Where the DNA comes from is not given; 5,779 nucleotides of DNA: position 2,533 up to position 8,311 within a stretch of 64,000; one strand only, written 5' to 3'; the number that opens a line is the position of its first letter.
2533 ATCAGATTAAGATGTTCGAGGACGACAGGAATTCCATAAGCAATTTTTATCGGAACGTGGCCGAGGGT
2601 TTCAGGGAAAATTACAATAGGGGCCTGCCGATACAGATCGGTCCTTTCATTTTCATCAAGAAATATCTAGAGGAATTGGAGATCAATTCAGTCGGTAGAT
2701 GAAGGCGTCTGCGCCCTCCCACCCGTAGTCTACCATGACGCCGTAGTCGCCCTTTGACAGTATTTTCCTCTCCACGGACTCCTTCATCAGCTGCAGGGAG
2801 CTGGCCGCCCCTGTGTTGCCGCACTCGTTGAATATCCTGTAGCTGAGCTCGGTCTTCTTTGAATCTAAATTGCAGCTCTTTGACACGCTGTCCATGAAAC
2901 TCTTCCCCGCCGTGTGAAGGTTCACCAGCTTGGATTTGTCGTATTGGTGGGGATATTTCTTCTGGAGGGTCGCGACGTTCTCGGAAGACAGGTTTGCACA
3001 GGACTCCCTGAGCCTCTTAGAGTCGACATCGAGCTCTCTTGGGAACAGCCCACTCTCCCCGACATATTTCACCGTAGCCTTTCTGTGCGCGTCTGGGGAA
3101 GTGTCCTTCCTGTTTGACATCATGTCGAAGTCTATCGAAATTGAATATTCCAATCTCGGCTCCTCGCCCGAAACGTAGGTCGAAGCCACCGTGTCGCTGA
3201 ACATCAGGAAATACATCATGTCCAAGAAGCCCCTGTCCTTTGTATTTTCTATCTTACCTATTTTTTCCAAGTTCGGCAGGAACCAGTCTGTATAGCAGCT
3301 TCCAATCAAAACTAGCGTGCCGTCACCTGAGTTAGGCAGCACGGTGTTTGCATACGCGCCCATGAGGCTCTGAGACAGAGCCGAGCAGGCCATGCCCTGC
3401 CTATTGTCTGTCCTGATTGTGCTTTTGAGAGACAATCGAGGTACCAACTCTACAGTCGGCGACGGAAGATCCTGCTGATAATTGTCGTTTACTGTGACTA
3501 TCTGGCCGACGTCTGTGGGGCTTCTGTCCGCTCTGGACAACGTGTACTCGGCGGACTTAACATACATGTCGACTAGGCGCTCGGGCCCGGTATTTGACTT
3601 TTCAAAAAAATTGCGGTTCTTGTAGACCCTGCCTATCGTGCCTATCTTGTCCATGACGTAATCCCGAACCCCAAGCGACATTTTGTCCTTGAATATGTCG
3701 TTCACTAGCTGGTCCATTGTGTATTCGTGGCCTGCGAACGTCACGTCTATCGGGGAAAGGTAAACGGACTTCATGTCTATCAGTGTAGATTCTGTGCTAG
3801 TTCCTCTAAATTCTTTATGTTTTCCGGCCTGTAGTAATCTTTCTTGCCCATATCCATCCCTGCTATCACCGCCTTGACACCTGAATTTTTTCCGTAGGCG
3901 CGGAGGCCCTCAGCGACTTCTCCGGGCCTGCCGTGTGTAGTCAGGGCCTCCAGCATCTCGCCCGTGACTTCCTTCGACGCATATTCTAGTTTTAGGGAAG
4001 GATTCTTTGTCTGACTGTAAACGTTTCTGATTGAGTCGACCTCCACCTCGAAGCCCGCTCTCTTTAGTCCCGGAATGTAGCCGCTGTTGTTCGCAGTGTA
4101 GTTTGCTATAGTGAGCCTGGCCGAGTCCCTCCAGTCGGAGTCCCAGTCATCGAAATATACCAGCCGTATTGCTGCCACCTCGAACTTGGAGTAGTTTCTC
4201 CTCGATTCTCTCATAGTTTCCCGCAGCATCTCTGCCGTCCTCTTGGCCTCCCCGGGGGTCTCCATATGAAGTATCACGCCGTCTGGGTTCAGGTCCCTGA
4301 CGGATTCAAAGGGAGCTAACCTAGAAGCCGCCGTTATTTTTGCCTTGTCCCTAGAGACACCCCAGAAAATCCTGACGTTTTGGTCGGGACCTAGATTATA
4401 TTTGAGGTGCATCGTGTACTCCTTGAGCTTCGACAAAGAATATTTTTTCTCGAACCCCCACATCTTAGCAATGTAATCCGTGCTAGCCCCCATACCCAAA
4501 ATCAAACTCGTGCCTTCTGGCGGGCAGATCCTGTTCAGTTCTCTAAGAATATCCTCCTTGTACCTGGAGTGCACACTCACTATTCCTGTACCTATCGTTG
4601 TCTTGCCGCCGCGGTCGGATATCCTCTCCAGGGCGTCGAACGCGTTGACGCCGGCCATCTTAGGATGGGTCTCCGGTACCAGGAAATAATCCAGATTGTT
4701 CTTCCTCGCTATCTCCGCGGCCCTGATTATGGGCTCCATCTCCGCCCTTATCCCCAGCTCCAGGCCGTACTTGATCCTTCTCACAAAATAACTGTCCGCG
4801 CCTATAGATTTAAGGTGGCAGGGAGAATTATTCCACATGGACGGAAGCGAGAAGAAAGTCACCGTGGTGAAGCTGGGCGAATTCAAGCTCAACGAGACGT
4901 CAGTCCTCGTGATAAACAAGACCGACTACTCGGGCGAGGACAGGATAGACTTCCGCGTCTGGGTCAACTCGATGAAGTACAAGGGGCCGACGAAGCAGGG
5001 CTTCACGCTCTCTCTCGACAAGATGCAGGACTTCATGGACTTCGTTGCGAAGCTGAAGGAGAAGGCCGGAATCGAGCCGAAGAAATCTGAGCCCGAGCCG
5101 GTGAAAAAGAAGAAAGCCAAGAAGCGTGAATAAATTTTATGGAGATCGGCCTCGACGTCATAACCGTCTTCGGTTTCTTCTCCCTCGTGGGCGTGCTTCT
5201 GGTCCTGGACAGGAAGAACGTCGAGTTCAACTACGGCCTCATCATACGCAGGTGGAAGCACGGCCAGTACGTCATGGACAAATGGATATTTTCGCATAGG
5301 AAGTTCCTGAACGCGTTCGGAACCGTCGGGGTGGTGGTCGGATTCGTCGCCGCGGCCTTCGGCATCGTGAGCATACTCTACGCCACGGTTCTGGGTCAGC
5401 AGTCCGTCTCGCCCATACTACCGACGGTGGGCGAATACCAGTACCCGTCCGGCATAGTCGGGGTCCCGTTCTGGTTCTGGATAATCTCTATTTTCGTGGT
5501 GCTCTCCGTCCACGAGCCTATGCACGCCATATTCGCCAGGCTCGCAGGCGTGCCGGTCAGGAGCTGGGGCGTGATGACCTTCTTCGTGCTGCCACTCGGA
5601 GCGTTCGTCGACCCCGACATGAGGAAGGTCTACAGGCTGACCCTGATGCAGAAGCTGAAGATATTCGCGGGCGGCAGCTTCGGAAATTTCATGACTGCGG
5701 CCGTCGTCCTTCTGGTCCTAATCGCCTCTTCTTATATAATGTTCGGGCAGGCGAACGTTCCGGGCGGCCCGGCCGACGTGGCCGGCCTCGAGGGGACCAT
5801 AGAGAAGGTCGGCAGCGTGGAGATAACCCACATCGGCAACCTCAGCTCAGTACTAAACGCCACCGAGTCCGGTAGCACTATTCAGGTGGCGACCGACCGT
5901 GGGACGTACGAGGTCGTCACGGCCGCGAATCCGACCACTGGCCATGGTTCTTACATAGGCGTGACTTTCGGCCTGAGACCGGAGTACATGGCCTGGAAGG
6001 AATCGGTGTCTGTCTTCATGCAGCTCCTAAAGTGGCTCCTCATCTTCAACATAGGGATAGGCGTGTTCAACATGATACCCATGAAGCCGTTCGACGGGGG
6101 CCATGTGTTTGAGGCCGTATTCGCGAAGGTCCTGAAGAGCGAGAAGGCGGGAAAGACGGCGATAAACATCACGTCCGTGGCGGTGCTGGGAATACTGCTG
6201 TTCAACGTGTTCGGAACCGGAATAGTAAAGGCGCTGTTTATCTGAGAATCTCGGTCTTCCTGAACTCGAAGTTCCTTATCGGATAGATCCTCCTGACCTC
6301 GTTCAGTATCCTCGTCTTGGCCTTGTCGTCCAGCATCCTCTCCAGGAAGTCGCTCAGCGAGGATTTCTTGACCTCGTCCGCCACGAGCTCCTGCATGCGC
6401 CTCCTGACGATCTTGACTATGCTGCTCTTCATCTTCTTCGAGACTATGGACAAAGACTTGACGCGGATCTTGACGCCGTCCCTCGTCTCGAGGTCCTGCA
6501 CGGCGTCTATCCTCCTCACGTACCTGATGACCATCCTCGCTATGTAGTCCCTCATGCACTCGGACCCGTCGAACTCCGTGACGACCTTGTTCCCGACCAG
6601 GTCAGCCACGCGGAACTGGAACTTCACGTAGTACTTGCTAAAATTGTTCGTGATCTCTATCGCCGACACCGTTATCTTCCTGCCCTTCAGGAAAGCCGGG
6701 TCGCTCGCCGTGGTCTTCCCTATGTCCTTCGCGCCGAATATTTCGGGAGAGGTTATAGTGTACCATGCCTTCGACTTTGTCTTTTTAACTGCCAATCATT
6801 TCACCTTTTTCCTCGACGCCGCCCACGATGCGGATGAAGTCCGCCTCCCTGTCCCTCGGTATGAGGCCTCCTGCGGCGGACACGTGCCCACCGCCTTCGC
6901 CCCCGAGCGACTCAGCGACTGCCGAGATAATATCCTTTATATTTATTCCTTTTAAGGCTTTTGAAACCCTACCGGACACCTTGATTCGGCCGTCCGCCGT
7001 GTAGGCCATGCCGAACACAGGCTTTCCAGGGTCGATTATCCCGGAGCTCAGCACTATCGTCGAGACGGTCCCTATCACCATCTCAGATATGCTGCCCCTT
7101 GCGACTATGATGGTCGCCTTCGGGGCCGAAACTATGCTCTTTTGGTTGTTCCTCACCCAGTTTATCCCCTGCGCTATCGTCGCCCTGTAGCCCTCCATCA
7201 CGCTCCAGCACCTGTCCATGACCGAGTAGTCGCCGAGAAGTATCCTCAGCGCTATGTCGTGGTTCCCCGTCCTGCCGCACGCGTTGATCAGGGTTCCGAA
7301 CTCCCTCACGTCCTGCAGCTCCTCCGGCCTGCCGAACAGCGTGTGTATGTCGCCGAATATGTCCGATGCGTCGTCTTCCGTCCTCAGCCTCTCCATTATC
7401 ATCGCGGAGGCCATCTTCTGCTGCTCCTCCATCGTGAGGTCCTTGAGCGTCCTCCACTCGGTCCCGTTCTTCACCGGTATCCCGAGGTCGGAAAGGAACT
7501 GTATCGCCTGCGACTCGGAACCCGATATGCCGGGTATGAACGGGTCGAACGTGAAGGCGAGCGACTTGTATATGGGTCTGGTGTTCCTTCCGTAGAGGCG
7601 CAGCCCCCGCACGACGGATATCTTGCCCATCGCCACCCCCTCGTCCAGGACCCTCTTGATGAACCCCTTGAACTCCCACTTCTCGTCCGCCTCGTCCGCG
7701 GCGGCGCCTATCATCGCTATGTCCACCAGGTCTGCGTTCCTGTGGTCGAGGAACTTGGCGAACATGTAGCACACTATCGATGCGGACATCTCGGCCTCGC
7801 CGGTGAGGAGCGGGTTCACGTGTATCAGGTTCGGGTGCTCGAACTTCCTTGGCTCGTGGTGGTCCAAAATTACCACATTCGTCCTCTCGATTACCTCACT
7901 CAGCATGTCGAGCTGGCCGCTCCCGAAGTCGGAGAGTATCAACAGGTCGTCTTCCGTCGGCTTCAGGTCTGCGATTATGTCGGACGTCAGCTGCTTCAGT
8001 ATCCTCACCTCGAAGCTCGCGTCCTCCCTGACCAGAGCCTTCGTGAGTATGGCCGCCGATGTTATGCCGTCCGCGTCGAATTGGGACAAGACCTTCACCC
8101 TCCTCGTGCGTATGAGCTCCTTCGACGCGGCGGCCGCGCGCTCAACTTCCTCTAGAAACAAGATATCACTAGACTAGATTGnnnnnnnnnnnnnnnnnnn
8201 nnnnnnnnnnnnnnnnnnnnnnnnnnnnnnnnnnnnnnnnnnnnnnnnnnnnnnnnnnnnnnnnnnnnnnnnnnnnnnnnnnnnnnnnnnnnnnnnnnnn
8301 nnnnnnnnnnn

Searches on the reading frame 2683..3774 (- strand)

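Call 36: search_protein_families(library=pfam, proteins=[window:2683-3774:-], max_evalue=0.0001)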
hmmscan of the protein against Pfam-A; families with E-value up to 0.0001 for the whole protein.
window:2683-3774:- (363 aa): 1 family
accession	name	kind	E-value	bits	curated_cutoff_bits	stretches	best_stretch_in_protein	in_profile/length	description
PF08541.16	ACP_syn_III_C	-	6.3e-07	29.9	26.6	1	282-351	12-78/90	3-Oxoacyl-[acyl-carrier-protein (ACP)] synthase III C terminal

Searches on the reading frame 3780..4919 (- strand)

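Call 36: search_protein_families(library=pfam, proteins=[window:3780-4919:-], max_evalue=0.0001)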
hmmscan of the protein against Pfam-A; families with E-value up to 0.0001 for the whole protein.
window:3780-4919:- (379 aa): 1 family
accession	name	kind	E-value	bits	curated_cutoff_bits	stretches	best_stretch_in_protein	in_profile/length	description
PF00296.26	Bac_luciferase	-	3.4e-09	37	27.9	1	213-342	186-307/314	Luciferase-like monooxygenase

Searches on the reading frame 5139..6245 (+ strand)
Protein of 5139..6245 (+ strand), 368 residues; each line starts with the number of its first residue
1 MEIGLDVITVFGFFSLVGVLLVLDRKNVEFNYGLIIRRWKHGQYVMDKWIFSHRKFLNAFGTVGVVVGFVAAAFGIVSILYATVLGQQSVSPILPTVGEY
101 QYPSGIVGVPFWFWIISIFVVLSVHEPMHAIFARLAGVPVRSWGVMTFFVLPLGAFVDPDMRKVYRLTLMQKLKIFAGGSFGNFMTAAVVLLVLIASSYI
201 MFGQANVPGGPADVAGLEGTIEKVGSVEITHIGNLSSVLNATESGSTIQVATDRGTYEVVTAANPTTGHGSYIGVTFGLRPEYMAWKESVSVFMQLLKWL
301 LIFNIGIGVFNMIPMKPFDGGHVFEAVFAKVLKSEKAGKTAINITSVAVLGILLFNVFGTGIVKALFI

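Call 36: search_protein_families(library=pfam, proteins=[window:5139-6245:+], max_evalue=0.0001)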
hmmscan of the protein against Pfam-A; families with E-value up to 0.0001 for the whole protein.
window:5139-6245:+ (368 aa): 1 family
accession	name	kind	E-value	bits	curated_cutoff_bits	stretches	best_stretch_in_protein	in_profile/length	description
PF02163.28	Peptidase_M50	-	1.3e-24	87.2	27.2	1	115-349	3-217/221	Peptidase family M50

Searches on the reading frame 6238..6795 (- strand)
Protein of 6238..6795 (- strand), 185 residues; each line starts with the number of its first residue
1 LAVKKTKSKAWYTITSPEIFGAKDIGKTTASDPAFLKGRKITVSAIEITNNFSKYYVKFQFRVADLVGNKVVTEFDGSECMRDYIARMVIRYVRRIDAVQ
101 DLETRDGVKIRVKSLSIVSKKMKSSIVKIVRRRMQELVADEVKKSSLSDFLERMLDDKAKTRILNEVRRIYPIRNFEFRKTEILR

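Call 70: search_protein_families(library=pfam, proteins=[window:6238-6795:-], max_evalue=0.001)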
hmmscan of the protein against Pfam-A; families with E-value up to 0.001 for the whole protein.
window:6238-6795:- (185 aa): 1 family
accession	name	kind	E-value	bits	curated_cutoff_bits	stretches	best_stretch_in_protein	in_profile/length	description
PF01015.23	Ribosomal_S3Ae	-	2.7e-49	167.7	29.3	1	3-184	7-188/191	Ribosomal S3Ae family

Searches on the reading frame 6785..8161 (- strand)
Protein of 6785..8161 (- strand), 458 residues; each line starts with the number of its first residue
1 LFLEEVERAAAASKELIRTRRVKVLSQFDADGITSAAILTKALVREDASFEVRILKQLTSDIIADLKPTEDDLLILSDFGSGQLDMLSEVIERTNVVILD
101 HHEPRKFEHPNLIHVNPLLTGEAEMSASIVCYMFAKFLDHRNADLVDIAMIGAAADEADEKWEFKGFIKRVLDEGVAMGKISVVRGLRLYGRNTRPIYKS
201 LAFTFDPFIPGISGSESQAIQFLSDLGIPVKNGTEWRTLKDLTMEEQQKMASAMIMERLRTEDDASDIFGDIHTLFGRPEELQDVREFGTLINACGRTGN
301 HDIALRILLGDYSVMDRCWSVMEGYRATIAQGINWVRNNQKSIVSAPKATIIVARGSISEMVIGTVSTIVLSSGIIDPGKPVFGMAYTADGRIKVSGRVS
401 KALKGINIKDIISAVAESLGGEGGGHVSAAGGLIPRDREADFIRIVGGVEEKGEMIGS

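Call 36: search_protein_families(library=pfam, proteins=[window:6785-8161:-], max_evalue=0.0001)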
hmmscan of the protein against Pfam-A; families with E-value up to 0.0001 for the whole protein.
window:6785-8161:- (458 aa): 3 families
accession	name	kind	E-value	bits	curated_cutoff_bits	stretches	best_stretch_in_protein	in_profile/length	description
PF21763.2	DHH_CID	-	6e-24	84.7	27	1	189-265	1-77/84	DHH-CID domain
PF02272.25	DHHA1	-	1e-10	42.4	25.9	1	378-445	29-95/102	DHHA1 domain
PF01368.27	DHH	-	1.2e-10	42.1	28.1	1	26-152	6-124/125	DHH family, N-terminal domain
